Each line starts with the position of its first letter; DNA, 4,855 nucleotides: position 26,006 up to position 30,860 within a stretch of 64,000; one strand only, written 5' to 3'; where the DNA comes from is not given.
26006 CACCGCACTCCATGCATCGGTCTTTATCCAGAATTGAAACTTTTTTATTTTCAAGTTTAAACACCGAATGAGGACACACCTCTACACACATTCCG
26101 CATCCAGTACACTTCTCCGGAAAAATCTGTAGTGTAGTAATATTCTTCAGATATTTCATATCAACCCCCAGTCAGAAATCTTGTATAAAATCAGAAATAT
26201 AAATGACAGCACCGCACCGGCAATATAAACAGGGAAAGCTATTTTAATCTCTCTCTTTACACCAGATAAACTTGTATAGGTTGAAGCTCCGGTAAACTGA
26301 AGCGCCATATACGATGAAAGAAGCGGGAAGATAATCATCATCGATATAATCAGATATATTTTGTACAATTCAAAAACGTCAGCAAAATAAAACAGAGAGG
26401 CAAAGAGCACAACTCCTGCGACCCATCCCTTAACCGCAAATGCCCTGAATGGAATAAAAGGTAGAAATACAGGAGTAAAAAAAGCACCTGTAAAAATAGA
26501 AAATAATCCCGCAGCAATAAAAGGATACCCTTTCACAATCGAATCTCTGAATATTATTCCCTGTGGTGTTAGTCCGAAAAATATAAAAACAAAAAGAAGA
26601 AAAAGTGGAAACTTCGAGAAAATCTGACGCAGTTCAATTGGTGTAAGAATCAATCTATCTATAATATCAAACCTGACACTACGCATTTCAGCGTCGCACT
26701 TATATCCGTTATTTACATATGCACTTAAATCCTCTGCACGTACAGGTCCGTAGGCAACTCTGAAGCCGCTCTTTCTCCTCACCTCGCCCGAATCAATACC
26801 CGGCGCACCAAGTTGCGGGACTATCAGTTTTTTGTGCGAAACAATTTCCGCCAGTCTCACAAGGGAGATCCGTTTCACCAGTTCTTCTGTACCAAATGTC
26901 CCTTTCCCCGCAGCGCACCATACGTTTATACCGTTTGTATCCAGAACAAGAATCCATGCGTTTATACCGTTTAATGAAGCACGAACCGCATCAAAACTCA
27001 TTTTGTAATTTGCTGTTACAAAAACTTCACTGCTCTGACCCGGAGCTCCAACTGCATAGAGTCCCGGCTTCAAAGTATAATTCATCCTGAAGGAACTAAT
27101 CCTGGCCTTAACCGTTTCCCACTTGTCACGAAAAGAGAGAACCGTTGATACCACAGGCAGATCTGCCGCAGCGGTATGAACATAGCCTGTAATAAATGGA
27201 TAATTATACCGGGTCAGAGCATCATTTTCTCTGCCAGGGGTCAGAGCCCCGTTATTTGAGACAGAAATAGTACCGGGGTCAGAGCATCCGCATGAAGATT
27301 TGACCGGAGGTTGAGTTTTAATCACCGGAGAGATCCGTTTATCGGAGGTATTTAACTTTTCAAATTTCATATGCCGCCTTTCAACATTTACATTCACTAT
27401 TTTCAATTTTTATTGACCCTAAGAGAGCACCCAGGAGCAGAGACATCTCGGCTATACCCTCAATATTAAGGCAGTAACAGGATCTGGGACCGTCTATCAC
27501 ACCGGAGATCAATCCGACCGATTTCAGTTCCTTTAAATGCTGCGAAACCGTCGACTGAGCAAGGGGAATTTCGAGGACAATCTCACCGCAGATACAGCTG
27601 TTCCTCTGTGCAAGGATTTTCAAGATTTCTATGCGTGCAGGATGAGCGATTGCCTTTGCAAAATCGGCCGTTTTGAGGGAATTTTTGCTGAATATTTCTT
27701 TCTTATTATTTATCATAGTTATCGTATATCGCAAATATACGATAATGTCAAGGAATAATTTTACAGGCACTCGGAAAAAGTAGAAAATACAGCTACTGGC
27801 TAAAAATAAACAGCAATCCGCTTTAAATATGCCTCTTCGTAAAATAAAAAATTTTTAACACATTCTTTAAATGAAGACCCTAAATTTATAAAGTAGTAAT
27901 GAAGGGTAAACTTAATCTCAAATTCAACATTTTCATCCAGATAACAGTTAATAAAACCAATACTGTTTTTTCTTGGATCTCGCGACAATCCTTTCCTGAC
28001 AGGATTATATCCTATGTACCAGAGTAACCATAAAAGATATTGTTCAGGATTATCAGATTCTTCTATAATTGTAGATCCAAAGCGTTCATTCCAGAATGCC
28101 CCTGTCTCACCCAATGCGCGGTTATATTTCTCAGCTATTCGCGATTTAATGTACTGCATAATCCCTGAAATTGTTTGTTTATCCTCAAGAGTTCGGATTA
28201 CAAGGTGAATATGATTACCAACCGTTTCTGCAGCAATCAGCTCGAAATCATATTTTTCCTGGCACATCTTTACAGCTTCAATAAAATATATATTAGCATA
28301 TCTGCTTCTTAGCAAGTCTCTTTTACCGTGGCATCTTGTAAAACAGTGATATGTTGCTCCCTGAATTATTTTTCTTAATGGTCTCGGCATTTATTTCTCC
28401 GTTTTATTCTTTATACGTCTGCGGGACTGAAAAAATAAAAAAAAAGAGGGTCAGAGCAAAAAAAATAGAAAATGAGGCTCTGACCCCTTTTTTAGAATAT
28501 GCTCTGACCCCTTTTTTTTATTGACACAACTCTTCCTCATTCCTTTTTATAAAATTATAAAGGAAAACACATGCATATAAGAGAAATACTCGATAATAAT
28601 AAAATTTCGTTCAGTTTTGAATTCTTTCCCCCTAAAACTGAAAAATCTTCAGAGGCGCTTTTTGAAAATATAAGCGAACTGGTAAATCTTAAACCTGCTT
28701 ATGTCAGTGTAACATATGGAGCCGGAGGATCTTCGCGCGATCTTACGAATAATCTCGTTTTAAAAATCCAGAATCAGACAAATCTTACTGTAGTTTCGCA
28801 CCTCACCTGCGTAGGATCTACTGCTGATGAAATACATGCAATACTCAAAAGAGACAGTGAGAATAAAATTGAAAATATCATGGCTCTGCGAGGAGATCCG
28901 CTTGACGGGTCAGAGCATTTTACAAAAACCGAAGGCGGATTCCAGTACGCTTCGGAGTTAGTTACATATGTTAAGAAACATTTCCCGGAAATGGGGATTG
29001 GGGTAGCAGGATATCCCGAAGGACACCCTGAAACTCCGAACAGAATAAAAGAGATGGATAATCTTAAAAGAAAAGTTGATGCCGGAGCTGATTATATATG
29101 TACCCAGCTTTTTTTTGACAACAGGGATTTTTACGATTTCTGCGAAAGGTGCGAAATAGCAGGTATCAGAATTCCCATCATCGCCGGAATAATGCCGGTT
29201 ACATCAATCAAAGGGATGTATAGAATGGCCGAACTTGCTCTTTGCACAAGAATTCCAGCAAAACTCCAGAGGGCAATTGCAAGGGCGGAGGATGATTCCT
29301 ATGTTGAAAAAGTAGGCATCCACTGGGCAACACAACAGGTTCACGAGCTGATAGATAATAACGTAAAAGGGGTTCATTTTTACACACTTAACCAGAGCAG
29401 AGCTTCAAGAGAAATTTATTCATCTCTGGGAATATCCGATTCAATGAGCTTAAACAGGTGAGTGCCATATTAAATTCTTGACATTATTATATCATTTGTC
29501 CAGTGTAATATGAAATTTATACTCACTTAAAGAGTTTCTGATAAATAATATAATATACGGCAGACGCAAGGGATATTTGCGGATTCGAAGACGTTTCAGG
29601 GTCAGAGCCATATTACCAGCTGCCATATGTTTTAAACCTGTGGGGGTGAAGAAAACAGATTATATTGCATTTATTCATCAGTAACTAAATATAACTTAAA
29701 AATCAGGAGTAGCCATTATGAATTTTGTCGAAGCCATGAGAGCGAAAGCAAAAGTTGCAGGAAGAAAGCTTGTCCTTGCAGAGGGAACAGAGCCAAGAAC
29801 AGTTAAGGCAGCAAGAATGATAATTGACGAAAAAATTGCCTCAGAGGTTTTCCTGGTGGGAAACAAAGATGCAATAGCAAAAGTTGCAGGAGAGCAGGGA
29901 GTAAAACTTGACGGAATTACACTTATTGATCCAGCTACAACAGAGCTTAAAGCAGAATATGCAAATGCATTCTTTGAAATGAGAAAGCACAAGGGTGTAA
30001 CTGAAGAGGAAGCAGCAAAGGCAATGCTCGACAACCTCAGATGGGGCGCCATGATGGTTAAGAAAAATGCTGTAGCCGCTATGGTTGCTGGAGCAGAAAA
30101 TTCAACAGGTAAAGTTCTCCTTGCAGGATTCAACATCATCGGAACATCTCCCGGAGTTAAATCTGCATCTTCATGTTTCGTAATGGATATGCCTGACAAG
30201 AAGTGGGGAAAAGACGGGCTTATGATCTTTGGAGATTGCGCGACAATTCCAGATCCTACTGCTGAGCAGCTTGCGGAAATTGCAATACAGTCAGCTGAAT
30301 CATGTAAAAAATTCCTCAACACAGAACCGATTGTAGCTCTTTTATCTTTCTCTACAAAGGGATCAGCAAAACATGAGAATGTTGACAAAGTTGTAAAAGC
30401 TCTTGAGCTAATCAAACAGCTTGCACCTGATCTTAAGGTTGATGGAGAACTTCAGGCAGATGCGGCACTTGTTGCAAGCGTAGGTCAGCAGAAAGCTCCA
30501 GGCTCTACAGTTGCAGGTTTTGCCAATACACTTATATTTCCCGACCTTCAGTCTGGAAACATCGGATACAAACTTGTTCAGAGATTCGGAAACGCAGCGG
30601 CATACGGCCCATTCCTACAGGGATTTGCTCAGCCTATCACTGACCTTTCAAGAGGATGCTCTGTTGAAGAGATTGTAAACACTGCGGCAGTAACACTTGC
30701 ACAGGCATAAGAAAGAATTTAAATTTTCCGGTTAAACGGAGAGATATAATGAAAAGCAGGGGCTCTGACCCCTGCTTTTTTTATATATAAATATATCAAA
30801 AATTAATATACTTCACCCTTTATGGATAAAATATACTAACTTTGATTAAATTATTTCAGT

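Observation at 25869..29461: Complete hgcAB mercury-methylation pair with an ArsR-family regulator, next to a RAYT gene and metF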

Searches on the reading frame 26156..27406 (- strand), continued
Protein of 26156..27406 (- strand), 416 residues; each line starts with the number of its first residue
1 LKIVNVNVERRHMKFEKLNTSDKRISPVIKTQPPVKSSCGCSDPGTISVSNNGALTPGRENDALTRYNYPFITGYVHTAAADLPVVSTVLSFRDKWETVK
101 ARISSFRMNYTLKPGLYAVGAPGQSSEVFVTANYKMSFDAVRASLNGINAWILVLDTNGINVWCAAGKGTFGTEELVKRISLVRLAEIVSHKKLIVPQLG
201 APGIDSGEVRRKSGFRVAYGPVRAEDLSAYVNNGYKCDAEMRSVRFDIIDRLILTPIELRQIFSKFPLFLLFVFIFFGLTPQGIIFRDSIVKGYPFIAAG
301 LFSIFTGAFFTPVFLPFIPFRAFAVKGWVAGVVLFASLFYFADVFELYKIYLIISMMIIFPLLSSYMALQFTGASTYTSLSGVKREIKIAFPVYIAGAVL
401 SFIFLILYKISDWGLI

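Call 65: fold_search(model_id=the predicted structure, library=pdb)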
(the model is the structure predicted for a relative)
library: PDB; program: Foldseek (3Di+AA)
matches with E <= 10: 252; with E <= 0.001: 6
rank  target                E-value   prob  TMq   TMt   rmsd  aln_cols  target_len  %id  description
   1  9a0b_A                2.9e-20  1.00  0.55  0.65   5.9       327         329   36  Structure determination of the HgcAB complex using metagenome sequence data, coevolution analysis, and ab initio struc (released 2020-06-12)
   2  4c1n_G                8.1e-08  1.00  0.27  0.25   3.2       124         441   29  Corrinoid protein reactivation complex with activator (released 2014-08-13)
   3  2ycl_A                1.0e-07  1.00  0.27  0.25   2.8       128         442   29  complete structure of the corrinoid,iron-sulfur protein including the N-terminal domain with a 4Fe-4S cluster (released 2011-06-08)
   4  2h9a_A                3.7e-07  1.00  0.27  0.28   2.9       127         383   29  Corrinoid Iron-Sulfur Protein (released 2006-09-26)
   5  4djd_C                1.5e-06  1.00  0.27  0.25   3.3       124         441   26  Crystal structure of folate-free corrinoid iron-sulfur protein (CFeSP) in complex with its methyltransferase (MeTr) (released 2012-03-14)
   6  9fzy_F                3.3e-05  1.00  0.26  0.24   3.4       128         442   18  Structure of carbon monoxide dehydrogenase/acetyl-CoA synthase (CODH/ACS) in complex with corrinoid iron-sulfur protei (released 2025-02-05)
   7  5tdm_A                3.9e-01  0.23  0.19  0.18  10.5       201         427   12  TEV Cleaved Human ATP Citrate Lyase Bound to 4R-Hydroxycitrate and ADP (released 2017-08-09)
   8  5cdq_S                4.1e-01  0.30  0.13  0.25   8.2       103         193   14  2.95A structure of Moxifloxacin with S.aureus DNA gyrase and DNA (released 2015-12-16)
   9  5cdq_B                4.1e-01  0.25  0.13  0.25   8.5       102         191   10  2.95A structure of Moxifloxacin with S.aureus DNA gyrase and DNA (released 2015-12-16)
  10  1oi7                  4.3e-01  0.30  0.17  0.23   7.3       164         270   11  The Crystal Structure of Succinyl-CoA synthetase alpha subunit from Thermus Thermophilus (released 2003-07-04)
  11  6ihk_B                4.3e-01  0.16  0.14  0.11  13.8       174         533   14  Structure of MMPA CoA ligase in complex with ADP (released 2019-07-03)
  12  5bs8_B                4.6e-01  0.18  0.15  0.22  11.5       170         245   12  Crystal structure of a topoisomerase II complex (released 2016-03-02)
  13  6fqv_U                4.6e-01  0.16  0.17  0.30  13.4       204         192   11  2.60A BINARY COMPLEX OF S.AUREUS GYRASE with UNCLEAVED DNA (released 2018-04-04)
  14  3lcr_A                5.1e-01  0.13  0.14  0.20  13.5       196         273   10  Thioesterase from Tautomycetin Biosynthhetic Pathway (released 2010-08-18)
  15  4am8_D                5.1e-01  0.13  0.15  0.17  11.2       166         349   12  Crystal structure of the R54G mutant of putrescine transcarbamylase from Enterococcus faecalis bound to a curing guani (released 2013-03-27)
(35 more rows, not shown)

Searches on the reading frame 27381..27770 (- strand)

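Call 3: search_protein_families(library=ncbifam, proteins=[window:27381-27770:-], max_evalue=0.001)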
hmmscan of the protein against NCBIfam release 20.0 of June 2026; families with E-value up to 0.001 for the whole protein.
window:27381-27770:- (129 aa): 9 families
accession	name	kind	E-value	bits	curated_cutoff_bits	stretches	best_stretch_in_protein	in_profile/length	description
NF033788.1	HTH_metalloreg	subfamily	3.3e-17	62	55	1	35-109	2-76/77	metalloregulator ArsR/SmtB family transcription factor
NF033789.1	repress_SdpR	subfamily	9.7e-11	41.4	100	1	39-109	3-72/79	autorepressor SdpR family transcription factor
NF053755.1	MsvR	equivalog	3.7e-09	36.6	220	1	34-93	3-61/236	transcriptional factor MsvR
NF041413.1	ArsR_Rv2640c_fam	equivalog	4.9e-09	36.6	155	1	30-106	28-106/118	Rv2640c family ArsR-like transcriptional regulator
NF045707.1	Dbac_1936_reg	equivalog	5.9e-08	32.6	115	1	33-106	6-78/99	ArsR/SmtB-type metalloregulator TsoR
NF047906.1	CdPbTransRegCmtR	equivalog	2.5e-06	27.3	150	1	37-105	14-81/104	Cd(II)/Pb(II)-sensing metalloregulatory transcriptional regulator CmtR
NF052532.1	TransRegPagRBaca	equivalog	5.3e-06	26.5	170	1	25-84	8-67/99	transcriptional repressor PagR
NF040642.1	sulf_sens_BigR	equivalog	2.6e-05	24.2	155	1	29-107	5-82/95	sulfite-sensing transcriptional repressor BigR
NF004170.0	PRK05638.1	equivalog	5.1e-05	22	421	1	44-96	371-424/442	threonine synthase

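Call 4: search_protein_families(library=pfam, proteins=[window:27381-27770:-], max_evalue=0.001)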
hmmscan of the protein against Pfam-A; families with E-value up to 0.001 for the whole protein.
window:27381-27770:- (129 aa): 2 families
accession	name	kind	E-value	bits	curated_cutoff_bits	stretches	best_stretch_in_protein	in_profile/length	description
PF01022.26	HTH_5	-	4.7e-11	42.8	22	1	43-89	1-46/47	Bacterial regulatory protein, arsR family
PF12840.13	HTH_20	-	2.6e-08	34.1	27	1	41-89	1-49/51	Helix-turn-helix domain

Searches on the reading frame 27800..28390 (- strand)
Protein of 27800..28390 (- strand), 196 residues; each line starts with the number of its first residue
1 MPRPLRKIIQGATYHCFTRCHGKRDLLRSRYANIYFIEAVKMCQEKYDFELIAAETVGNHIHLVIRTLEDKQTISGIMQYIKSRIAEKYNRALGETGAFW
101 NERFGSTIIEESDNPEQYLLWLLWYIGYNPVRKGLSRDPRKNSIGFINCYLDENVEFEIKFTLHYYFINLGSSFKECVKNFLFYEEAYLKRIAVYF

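Call 3: search_protein_families(library=ncbifam, proteins=[window:27800-28390:-], max_evalue=0.001)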
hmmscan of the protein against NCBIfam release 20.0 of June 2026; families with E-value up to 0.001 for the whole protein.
window:27800-28390:- (196 aa): 2 families
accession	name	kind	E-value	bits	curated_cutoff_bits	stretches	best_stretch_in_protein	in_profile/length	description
NF047646.1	REP_Tyr_transpos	equivalog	1e-16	61.1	80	1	7-140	5-141/146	REP-associated tyrosine transposase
NF033573.1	transpos_IS200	equivalog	2.2e-07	31.1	55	1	11-102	10-100/126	IS200/IS605 family transposase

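Call 4: search_protein_families(library=pfam, proteins=[window:27800-28390:-], max_evalue=0.001)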
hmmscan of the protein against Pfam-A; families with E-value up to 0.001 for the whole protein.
window:27800-28390:- (196 aa): 1 family
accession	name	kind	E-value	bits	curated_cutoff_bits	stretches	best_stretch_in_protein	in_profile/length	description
PF01797.21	Y1_Tnp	-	1e-11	45.5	23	1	12-112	5-109/121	Transposase IS200 like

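Call 55: find_related_loci(query=window:27800-28390:-, collection=metagenome_contigs, flank=6000)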
Query window:27800-28390:- (196 aa) in metagenome_contigs; peptide patterns used: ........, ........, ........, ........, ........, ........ (x = any residue, [..] = any of these).
183 stretches matched a pattern; 72 encode a relative of the query (tblastn E <= 1e-3); 72 distinct loci.
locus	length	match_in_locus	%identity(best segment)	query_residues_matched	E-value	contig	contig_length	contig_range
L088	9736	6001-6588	77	1-196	2e-107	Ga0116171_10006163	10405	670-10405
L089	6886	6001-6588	76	1-196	3e-104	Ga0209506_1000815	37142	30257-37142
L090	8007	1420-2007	76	1-196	3e-104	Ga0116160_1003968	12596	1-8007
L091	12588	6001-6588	76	1-196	3e-104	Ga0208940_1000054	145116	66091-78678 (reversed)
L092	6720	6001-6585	77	1-195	5e-104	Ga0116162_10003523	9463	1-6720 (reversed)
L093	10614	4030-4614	77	1-195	5e-104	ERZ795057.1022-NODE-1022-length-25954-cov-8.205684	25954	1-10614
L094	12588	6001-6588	74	1-196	1e-103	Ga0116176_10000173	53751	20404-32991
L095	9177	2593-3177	75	1-195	6e-102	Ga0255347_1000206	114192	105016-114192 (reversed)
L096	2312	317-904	74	1-196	2e-105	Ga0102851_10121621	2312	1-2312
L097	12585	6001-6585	75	1-195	2e-101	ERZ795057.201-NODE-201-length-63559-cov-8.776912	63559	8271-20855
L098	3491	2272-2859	73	1-196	2e-102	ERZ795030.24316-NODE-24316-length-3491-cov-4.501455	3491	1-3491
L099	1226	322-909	76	1-196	2e-109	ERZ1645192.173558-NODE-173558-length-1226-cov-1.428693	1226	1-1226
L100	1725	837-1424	73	1-196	4e-107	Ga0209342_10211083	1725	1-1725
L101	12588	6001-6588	72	1-196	1e-100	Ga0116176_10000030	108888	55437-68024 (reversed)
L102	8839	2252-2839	72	1-196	8e-101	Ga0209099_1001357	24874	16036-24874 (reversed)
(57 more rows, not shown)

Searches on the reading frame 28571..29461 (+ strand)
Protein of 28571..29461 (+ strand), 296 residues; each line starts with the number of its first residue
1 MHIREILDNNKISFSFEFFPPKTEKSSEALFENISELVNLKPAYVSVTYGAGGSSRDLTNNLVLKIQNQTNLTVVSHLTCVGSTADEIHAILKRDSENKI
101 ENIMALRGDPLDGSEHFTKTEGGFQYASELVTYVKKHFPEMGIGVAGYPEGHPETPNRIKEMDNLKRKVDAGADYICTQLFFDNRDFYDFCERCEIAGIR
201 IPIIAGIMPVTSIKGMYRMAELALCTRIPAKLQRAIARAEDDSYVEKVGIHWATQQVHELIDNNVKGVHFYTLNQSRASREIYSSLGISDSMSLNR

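Call 3: search_protein_families(library=ncbifam, proteins=[window:28571-29461:+], max_evalue=0.001)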
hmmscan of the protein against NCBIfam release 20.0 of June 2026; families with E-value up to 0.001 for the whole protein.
window:28571-29461:+ (296 aa): 4 families
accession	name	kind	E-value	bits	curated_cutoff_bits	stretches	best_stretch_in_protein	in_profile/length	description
TIGR00676.1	fadh2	equivalog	1.1e-103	346.4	293.7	1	14-286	1-274/275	methylenetetrahydrofolate reductase [NAD(P)H]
TIGR00677.1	fadh2_euk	equivalog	3.1e-83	279.3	310.05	1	14-290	2-279/281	methylenetetrahydrofolate reductase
NF006950.0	PRK09432.1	equivalog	1.5e-67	228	382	1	9-289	20-293/296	methylenetetrahydrofolate reductase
NF006396.0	PRK08645.1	equivalog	1e-20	73.4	453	1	5-272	316-587/611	bifunctional homocysteine S-methyltransferase/methylenetetrahydrofolate reductase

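Call 4: search_protein_families(library=pfam, proteins=[window:28571-29461:+], max_evalue=0.001)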
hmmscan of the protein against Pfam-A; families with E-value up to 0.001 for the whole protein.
window:28571-29461:+ (296 aa): 1 family
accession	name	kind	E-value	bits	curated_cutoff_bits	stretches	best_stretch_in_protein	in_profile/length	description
PF02219.23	MTHFR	-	1.7e-95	320.1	24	1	3-287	2-287/287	Methylenetetrahydrofolate reductase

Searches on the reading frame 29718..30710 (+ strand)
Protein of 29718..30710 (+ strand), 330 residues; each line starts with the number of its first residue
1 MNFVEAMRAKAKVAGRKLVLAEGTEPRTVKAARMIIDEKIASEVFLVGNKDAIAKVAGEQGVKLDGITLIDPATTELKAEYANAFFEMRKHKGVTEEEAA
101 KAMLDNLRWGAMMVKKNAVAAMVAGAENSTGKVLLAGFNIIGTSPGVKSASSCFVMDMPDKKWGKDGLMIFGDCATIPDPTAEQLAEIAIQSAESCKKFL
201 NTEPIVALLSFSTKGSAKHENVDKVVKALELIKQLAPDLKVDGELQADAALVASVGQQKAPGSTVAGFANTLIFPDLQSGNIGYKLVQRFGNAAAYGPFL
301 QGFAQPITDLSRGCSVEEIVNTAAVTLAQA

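Call 3: search_protein_families(library=ncbifam, proteins=[window:29718-30710:+], max_evalue=0.001)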
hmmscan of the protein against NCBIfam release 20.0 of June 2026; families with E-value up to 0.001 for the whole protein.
window:29718-30710:+ (330 aa): 10 families
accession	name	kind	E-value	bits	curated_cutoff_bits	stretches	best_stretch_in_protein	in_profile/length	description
TIGR00651.1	pta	equivalog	1.4e-116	389.2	311.2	1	18-327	1-304/304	phosphate acetyltransferase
NF007233.1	PRK09653.1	subfamily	1.5e-113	379.6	310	1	4-330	2-319/319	phosphotransacetylase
NF004167.0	PRK05632.1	equivalog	5e-112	375.8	418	1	5-330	387-703/708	phosphate acetyltransferase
NF009501.0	PRK12861.1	subfamily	2.6e-47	161.4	1178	1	14-330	447-760/764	NADP-dependent malic enzyme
NF006045.0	PRK08190.1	subfamily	1.2e-14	54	282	1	146-326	274-453/467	bifunctional enoyl-CoA hydratase/phosphate acetyltransferase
TIGR02706.1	P_butyryltrans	equivalog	7.2e-14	51.6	410.5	1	151-326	119-290/294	phosphate butyryltransferase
NF008852.0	PRK11890.1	subfamily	1.6e-13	50.4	413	1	150-326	127-299/315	phosphate acetyltransferase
NF004472.0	PRK05805.1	subfamily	2.5e-12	46.5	399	1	166-326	134-294/302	phosphate butyryltransferase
NF005837.0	PRK07742.1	equivalog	3.8e-11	42.8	409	1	151-329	122-296/299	phosphate butyryltransferase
TIGR02709.1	branched_ptb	equivalog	7.8e-06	25.7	475.15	1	169-319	113-261/271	branched-chain phosphotransacylase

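Call 4: search_protein_families(library=pfam, proteins=[window:29718-30710:+], max_evalue=0.001)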
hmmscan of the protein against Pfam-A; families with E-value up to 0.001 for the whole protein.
window:29718-30710:+ (330 aa): 1 family
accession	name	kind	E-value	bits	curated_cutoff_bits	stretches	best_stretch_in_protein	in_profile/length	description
PF01515.24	PTA_PTB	-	1.3e-114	383.3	24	1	3-326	2-318/319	Phosphate acetyl/butaryl transferase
